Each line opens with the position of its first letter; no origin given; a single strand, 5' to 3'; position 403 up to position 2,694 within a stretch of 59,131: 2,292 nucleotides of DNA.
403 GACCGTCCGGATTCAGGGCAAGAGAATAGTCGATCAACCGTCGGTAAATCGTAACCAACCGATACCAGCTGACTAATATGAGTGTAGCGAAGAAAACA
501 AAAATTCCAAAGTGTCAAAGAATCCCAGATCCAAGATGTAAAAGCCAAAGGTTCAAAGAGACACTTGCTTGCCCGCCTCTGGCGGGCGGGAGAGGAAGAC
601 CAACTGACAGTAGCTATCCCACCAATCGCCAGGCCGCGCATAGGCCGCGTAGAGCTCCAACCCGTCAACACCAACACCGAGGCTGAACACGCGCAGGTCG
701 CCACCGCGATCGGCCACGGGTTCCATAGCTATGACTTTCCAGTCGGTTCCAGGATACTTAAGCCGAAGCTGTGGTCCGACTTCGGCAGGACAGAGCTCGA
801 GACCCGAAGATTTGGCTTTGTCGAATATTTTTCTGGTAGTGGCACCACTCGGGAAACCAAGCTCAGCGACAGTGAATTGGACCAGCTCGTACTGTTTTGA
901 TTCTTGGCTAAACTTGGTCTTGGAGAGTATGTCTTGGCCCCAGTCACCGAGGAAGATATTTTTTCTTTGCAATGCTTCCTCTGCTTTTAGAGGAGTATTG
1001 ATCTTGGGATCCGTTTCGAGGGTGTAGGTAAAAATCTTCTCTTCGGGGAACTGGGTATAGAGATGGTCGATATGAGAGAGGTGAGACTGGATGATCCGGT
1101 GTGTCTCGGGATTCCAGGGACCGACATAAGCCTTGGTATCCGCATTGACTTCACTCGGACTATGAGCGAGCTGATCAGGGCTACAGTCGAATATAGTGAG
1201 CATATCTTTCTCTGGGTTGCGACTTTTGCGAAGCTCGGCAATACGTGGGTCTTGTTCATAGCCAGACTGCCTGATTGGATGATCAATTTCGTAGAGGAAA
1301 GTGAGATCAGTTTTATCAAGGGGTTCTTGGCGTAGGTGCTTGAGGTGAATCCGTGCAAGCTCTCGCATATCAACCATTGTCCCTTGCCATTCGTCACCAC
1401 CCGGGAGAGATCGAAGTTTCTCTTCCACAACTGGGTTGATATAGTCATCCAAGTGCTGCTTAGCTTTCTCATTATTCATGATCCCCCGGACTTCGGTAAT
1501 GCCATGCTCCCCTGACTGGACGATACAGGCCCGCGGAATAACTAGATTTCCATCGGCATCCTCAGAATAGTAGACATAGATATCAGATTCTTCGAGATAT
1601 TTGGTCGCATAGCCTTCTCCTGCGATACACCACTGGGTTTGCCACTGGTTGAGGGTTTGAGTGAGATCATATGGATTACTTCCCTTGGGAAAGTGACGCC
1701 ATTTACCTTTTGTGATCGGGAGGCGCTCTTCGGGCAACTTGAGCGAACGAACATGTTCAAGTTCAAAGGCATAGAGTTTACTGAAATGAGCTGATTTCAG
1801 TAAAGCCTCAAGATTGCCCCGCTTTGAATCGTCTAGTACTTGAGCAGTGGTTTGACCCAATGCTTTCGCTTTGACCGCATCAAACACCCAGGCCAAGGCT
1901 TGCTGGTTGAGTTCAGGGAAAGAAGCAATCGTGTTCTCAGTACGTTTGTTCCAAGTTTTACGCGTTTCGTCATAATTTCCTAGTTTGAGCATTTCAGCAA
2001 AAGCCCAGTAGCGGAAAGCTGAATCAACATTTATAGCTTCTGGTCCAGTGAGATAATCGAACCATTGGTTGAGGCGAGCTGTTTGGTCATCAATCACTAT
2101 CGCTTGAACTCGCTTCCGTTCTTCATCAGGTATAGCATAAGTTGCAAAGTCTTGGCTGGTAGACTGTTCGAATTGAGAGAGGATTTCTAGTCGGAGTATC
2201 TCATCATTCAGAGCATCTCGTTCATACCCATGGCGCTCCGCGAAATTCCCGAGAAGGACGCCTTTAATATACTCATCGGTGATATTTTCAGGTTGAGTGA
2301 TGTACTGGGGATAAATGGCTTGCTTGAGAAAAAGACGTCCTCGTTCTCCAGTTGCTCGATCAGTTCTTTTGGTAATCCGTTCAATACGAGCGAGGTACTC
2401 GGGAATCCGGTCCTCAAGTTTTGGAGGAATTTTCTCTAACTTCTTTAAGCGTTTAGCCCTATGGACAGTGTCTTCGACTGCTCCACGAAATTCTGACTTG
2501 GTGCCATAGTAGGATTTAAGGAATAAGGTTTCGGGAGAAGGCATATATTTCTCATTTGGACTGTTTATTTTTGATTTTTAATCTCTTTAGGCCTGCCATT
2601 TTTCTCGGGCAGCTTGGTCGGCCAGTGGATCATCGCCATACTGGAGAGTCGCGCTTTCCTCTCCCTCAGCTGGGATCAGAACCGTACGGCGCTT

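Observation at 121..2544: Diversity-generating retroelement signature: adenine-specific TR/VR pair at the 3' end of a 663-aa gene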

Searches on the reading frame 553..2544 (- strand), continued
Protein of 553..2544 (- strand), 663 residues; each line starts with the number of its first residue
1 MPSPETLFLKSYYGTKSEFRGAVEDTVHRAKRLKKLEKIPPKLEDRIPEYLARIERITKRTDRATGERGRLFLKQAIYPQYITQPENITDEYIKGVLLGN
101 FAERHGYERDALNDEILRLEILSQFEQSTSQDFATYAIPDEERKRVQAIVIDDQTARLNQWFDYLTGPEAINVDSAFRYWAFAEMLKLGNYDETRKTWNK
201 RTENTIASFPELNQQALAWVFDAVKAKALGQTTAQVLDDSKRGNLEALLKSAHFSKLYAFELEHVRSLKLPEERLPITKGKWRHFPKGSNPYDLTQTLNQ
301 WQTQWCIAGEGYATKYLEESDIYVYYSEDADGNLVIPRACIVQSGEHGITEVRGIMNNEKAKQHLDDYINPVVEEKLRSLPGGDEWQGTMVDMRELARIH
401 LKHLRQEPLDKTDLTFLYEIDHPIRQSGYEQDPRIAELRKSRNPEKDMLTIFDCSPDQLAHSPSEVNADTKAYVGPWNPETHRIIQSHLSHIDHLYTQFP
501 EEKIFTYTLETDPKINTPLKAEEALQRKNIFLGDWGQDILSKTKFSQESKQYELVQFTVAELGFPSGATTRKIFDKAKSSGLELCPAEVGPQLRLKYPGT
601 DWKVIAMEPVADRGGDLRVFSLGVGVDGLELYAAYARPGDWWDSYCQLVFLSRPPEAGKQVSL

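Call 25: predict_structure(alignment_id=A1)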
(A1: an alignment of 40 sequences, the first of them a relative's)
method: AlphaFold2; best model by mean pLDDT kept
length: 663 residues; sequences in the alignment: 40
mean_pLDDT: 87.7   pTM: 0.75
mean pLDDT of the five models: 87.7, 87.5, 86.7, 85.8, 84.3
residues with pLDDT >= 90: 363; 70-90: 265; 50-70: 20; < 50: 15
segments of 3 or more residues with pLDDT < 50: 267-269, 359-363, 657-663
pLDDT, mean of each block of 10 residues (from residue 1): 83 90 91 85 91 89 82 91 92 89 84 86 86 88 92 93 90 91 93 84 88 89 90 83 89 89 64 70 95 87 81 92 90 86 85 65 68 91 86 91 92 94 75 87 93 94 93 94 88 90 91 95 94 94 93 94 96 93 93 92 88 92 87 94 95 60 34
secondary structure, 60 per line:
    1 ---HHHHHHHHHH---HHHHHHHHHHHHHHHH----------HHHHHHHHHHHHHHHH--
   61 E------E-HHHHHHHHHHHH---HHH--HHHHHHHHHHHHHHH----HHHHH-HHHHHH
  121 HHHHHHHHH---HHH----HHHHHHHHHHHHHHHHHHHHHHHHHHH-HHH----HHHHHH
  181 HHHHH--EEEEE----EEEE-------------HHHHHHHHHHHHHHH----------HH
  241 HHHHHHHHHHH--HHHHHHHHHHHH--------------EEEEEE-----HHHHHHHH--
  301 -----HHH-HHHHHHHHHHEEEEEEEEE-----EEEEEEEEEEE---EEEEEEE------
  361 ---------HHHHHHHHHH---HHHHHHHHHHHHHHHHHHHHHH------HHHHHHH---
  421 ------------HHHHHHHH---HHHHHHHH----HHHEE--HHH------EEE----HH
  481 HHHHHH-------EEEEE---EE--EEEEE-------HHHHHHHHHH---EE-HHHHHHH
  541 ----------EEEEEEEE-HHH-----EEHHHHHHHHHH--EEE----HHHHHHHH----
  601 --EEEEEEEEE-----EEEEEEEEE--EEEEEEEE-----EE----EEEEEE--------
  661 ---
elements in order: H4-13 H17-32 H43-58 H70-81 H90-104 H109-113 H115-129 H140-166 H175-185 E188-192 E197-200 H214-228 H239-251 H254-265 E280-285 H291-298 H310-319 E320-328 E334-344 E348-354 H370-379 H383-404 H411-417 H433-440 H444-451 E472-474 H479-486 E494-498 E506-510 H518-527 H534-540 E551-558 H570-579 E582-584 H589-596 E603-611 E617-625 E628-635 E647-652

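Call 30: fold_search(model_id=the predicted structure, library=pdb)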
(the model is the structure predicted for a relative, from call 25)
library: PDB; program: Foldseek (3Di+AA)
matches with E <= 10: 206; with E <= 0.001: 0
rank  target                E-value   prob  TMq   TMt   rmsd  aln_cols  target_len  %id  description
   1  3udz_B                4.5e-01  0.03  0.07  0.09  21.2       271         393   11  Inositol 1,3,4,5,6-pentakisphosphate 2-kinase from A. thaliana in complex with ADP and IP6. (released 2012-03-14)
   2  7krw_A                6.4e-01  0.02  0.07  0.07  28.7       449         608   11  Stimulating state of near full-length Hsp70 DnaK fused with a substrate peptide (released 2021-09-15)
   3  4r5j_C                9.6e-01  0.06  0.06  0.14  15.2       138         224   17  Crystal structure of the DnaK C-terminus (Dnak-SBD-A) (released 2014-09-10)
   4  7n1l_G                1.0e+00  0.25  0.10  0.33   6.6       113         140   12  Crystal Structure of Ribosomal-protein-alanine N-acetyltransferase from Brucella melitensis biovar Abortus 2308 (released 2021-06-16)
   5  9a5j_A                1.0e+00  0.02  0.08  0.08  27.3       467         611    9  Integrative model of DNAK-GUDB by crosslinking MS and deep learning (released 2024-09-18)
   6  8qz9_K                1.3e+00  0.02  0.06  0.12  17.2       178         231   13  Human 20S proteasome assembly intermediate structure 4 (released 2024-02-21)
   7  5h87_A                1.8e+00  0.02  0.05  0.10  14.6       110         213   12  Crystal structure of mRojoA mutant - P63H - W143S (released 2016-01-27)
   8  2oez_A                1.9e+00  0.04  0.09  0.18  19.4       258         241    7  Protein of Unknown Function (DUF1342) from Vibrio parahaemolyticus (released 2007-01-30)
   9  4q7r_B                1.9e+00  0.02  0.05  0.10  14.8       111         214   14  Crystal structure of large Stokes shift fluorescent protein LSSmOrange (released 2014-07-09)
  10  5h88_A                2.0e+00  0.02  0.05  0.10  14.6       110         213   12  Crystal structure of mRojoA mutant - T16V -P63F - W143A - L163V (released 2016-01-27)
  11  3whd_A                2.3e+00  0.14  0.09  0.30   6.6       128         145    5  C-type lectin, human MCL (released 2013-10-23)
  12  3whd_C                2.5e+00  0.14  0.09  0.30   6.6       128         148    5  C-type lectin, human MCL (released 2013-10-23)
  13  6s6y_D                2.5e+00  0.02  0.06  0.09  15.2       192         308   12  X-ray crystal structure of the formyltransferase/hydrolase complex (FhcABCD) from Methylorubrum extorquens in complex  (released 2019-12-04)
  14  9dvi_B                2.6e+00  0.02  0.04  0.10  19.0       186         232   16  Hetero-hexameric Hsp70-Hsp40-DafA complex (released 2025-10-22)
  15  6cnz_B                2.8e+00  0.02  0.04  0.14  24.2       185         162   14  Crystal Structure of Chorismate Mutase from Burkholderia thailandensis (released 2018-03-21)
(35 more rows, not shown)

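Call 34: search_solved_structures(query=A1, max_evalue=1)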
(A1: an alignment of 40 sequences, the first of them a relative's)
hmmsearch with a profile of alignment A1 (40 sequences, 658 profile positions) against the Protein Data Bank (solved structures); distinct sequences matched with E-value up to 1: 0.

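Call 35: search_protein_families(library=ncbifam, proteins=[window:553-2544:-], max_evalue=1)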
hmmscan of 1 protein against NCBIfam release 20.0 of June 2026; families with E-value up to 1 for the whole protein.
window:553-2544:- (663 aa): 0 families

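Call 45: search_protein_families(library=pfam, alignment_id=A1, max_evalue=0.01)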
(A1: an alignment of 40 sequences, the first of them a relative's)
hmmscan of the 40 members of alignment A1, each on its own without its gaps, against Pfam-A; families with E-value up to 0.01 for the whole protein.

A. member 1, P0001 (663 aa): 0 families

B. families by the number of members that match (of 40 scanned): 1 family
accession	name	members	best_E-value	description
PF20184.3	DUF6547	1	0.0048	Family of unknown function (DUF6547)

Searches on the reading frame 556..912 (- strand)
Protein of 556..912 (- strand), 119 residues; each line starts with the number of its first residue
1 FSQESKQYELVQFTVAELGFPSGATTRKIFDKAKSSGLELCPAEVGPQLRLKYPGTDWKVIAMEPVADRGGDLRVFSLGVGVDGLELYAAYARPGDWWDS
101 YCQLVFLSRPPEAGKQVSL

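Call 48: predict_structure(alignment_id=A2)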
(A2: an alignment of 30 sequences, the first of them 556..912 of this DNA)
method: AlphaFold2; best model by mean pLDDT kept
length: 119 residues; sequences in the alignment: 30
mean_pLDDT: 88.7   pTM: 0.80
mean pLDDT of the five models: 88.7, 87.1, 80.8, 80.6, 74.3
residues with pLDDT >= 90: 83; 70-90: 21; 50-70: 8; < 50: 7
segments of 3 or more residues with pLDDT < 50: 113-119
pLDDT, mean of each block of 10 residues (from residue 1): 72 98 98 96 90 89 96 95 90 98 91 47
secondary structure, 60 per line:
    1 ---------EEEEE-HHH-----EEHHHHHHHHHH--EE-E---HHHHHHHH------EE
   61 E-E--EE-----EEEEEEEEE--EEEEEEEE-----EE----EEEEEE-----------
elements in order: E10-14 H26-35 H45-52 E59-61 E73-81 E84-91 E103-108

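Call 51: fold_search(model_id=the predicted structure, library=pdb)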
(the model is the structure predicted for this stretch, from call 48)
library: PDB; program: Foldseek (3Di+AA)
matches with E <= 10: 571; with E <= 0.001: 0
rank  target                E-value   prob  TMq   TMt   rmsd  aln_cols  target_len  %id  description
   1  8h02                  4.2e-02  0.23  0.19  0.26  13.3       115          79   12  Crystal structure of Synechococcus elongatus PCC 7942 RNA polymerase SI3-tail (released 2023-04-19)
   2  3gpr_B                1.1e-01  0.60  0.38  0.36   6.8       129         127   10  Crystal structure of rhodocetin (released 2009-12-15)
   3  1sb2_B                1.6e-01  0.41  0.35  0.34   7.0       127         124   13  High resolution Structure determination of rhodocetin (released 2005-02-01)
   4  8oks_B                1.7e-01  0.80  0.46  0.48   5.0       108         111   10  Crystal structure of Bdellovibrio bacteriovorus Bd2740 C-terminal domain (released 2023-10-25)
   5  7qaj_H                2.1e-01  0.44  0.36  0.35   7.5       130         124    8  ZK002 with Anti-angiogenic and Anti-inflamamtory Properties (released 2023-06-14)
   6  3wbr_A                2.2e-01  0.66  0.42  0.40   8.4       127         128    9  Crystal structure of carbohydrate recognition domain of Blood Dendritic Cell Antigen-2 (BDCA2) lectin (crystal form-3) (released 2013-12-25)
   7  1v7p_B                2.2e-01  0.38  0.37  0.35   7.9       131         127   11  Structure of EMS16-alpha2-I domain complex (released 2004-09-07)
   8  7qaj_B                2.2e-01  0.28  0.32  0.31   7.4       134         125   10  ZK002 with Anti-angiogenic and Anti-inflamamtory Properties (released 2023-06-14)
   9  5thp_E                2.3e-01  0.41  0.37  0.36   7.3       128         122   10  Rhodocetin in complex with the integrin alpha2-A domain (released 2017-08-02)
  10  3wbr_H                2.5e-01  0.60  0.41  0.40   6.2       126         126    9  Crystal structure of carbohydrate recognition domain of Blood Dendritic Cell Antigen-2 (BDCA2) lectin (crystal form-3) (released 2013-12-25)
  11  2ltj_MODEL_1_A        3.6e-01  0.02  0.11  0.11  21.2       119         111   11  Conformational analysis of StrH, the surface-attached exo- beta-D-N-acetylglucosaminidase from Streptococcus p (released 2012-11-28)
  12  8urw_Z                3.8e-01  0.08  0.18  0.03  13.8       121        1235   12  Cyanobacterial RNA polymerase elongation complex with NusG and CTP (released 2023-12-27)
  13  1ukm_B                4.0e-01  0.35  0.40  0.39   7.7       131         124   11  Crystal structure of EMS16, an Antagonist of collagen receptor integrin alpha2beta1 (GPIa/IIa) (released 2003-11-04)
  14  5lex_K                4.0e-01  0.06  0.16  0.11  14.8       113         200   12  Native human 20S proteasome in Mg-Acetate at 2.2 Angstrom (released 2016-08-17)
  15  8oks_A                4.3e-01  0.54  0.45  0.48   5.3       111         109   11  Crystal structure of Bdellovibrio bacteriovorus Bd2740 C-terminal domain (released 2023-10-25)
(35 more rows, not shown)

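Call 70: fold_search(model_id=the predicted structure, library=viral)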
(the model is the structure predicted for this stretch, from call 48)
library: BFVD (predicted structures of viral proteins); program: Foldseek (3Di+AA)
matches with E <= 10: 841; with E <= 0.001: 0
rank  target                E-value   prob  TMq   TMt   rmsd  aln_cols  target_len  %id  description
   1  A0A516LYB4            2.2e-01  0.14  0.20  0.12  12.4        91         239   12  (no name in the UniProt tables at hand)
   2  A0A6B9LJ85            2.6e-01  0.28  0.21  0.22  12.1        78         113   18  Uncharacterized protein [Mycobacterium phage BirdsNest]
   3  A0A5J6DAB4            2.6e-01  0.13  0.20  0.19  12.7       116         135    9  Uncharacterized protein [Erwinia phage pEp_SNUABM_08]
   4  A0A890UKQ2            2.8e-01  0.47  0.40  0.35   8.3       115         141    6  (no name in the UniProt tables at hand)
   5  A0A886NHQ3            2.8e-01  0.23  0.26  0.14   8.6        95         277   13  (no name in the UniProt tables at hand)
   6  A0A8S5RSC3            2.8e-01  0.16  0.21  0.18  11.6       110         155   13  Uncharacterized protein [Siphoviridae sp. ctZF426]
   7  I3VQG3                2.9e-01  0.57  0.46  0.24   8.1       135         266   16  B161 [miniopterid betaherpesvirus 1]
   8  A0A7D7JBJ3            2.9e-01  0.30  0.26  0.09   7.6        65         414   12  Integrase [Pseudomonas phage Persinger]
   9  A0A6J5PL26            3.1e-01  0.11  0.18  0.10  14.6       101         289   19  Uncharacterized protein [uncultured Caudovirales phage]
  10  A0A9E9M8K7            3.3e-01  0.13  0.19  0.28  10.5       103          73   12  (no name in the UniProt tables at hand)
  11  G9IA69                3.8e-01  0.25  0.27  0.29  11.6        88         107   15  (no name in the UniProt tables at hand)
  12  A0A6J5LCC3            3.8e-01  0.11  0.21  0.13  12.3       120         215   11  Uncharacterized protein [uncultured Caudovirales phage]
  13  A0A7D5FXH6            4.0e-01  0.20  0.24  0.14   7.5        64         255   14  (no name in the UniProt tables at hand)
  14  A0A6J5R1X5            4.2e-01  0.13  0.21  0.28   7.1        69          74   14  Uncharacterized protein [uncultured Caudovirales phage]
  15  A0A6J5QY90            4.2e-01  0.11  0.21  0.26  12.2       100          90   14  Uncharacterized protein [uncultured Caudovirales phage]
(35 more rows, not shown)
